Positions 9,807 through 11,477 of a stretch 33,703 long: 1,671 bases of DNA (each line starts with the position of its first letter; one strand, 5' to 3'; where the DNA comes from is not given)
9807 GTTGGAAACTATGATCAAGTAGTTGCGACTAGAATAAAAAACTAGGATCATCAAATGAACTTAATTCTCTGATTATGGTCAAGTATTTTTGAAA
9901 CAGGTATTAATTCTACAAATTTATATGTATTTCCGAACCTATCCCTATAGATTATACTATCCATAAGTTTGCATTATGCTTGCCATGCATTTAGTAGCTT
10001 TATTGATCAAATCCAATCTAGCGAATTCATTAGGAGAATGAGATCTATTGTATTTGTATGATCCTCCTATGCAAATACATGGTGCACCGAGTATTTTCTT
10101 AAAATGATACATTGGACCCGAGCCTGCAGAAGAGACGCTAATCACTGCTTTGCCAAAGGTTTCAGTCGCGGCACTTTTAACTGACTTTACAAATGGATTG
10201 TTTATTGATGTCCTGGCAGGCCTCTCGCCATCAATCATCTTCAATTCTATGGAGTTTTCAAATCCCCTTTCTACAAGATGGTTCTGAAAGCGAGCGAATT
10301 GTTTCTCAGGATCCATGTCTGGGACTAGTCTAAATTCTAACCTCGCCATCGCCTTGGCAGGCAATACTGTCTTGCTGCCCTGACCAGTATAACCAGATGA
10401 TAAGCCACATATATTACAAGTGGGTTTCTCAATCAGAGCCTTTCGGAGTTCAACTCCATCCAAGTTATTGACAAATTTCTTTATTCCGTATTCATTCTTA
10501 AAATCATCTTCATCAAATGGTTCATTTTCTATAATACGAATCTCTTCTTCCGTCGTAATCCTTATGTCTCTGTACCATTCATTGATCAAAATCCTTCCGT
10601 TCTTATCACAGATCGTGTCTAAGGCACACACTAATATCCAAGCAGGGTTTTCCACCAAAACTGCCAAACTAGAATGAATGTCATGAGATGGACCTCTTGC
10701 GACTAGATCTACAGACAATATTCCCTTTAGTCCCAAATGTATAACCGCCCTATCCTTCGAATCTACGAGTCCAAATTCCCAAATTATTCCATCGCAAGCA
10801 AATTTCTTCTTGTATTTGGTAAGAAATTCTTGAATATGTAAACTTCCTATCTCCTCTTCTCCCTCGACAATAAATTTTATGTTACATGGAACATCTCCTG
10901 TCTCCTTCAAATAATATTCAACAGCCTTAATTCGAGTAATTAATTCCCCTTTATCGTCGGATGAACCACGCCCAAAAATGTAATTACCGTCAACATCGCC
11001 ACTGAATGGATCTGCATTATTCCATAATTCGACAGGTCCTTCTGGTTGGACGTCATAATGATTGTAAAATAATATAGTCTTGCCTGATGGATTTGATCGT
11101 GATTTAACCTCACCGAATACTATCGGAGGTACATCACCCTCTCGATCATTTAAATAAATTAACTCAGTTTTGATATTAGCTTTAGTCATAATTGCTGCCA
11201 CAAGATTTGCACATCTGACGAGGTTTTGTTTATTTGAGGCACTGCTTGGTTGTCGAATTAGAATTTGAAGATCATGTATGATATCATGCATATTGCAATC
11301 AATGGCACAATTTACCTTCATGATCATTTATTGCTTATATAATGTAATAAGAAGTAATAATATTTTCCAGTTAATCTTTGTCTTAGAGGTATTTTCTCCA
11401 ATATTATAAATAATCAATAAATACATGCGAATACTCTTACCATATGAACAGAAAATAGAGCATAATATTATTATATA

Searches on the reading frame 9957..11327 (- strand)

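Call 83: search_protein_families(library=ncbifam, proteins=[window:9957-11327:-], max_evalue=0.00001)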
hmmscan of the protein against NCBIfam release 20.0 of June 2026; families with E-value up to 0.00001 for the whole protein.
window:9957-11327:- (456 aa): 38 families (the best 25 are shown)
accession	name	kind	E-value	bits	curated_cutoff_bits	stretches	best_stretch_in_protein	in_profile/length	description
NF005034.0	PRK06446.1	subfamily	5.8e-108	361.5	369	1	15-455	3-433/436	hypothetical protein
NF006053.0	PRK08201.1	equivalog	3.4e-79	266.9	441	1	9-452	9-450/458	dipeptidase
NF006579.0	PRK09104.1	subfamily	7.9e-77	259.2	327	1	4-453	8-460/465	hypothetical protein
NF005914.0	PRK07907.1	subfamily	7.7e-54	183.2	300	1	4-456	8-454/456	hypothetical protein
NF005478.0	PRK07079.1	subfamily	1.4e-43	149.5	330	1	43-452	50-451/469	hypothetical protein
NF006399.0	PRK08651.1-2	equivalog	6.7e-42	143.9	381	2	14-240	4-214/405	succinyl-diaminopimelate desuccinylase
TIGR01910.1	DapE-ArgE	subfamily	9.1e-30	104.1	217.6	1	20-227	4-200/373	ArgE/DapE family deacylase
NF010589.0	PRK13983.1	equivalog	3.6e-23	82.2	333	1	9-181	9-184/409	M20 family metallo-hydrolase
NF009557.0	PRK13009.1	equivalog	2.4e-20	73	284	1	14-241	3-217/377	succinyl-diaminopimelate desuccinylase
NF009558.0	PRK13013.1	equivalog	6.7e-20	71.1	428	1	4-224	6-221/429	acetylornithine deacetylase/succinyl-diaminopimelate desuccinylase family protein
NF006400.0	PRK08651.1-3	equivalog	4.1e-19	68.6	374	2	75-177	76-176/410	succinyl-diaminopimelate desuccinylase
TIGR01246.1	dapE_proteo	equivalog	4.3e-18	65.5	361.8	1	22-236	7-208/370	succinyl-diaminopimelate desuccinylase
NF006365.0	PRK08588.1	subfamily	8.1e-16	58.3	289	1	31-455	21-380/383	succinyl-diaminopimelate desuccinylase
NF005710.0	PRK07522.1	subfamily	8.7e-15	54.8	412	1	30-225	23-202/391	acetylornithine deacetylase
NF005913.0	PRK07906.1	subfamily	2.8e-14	52.6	382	1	13-390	14-371/442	hypothetical protein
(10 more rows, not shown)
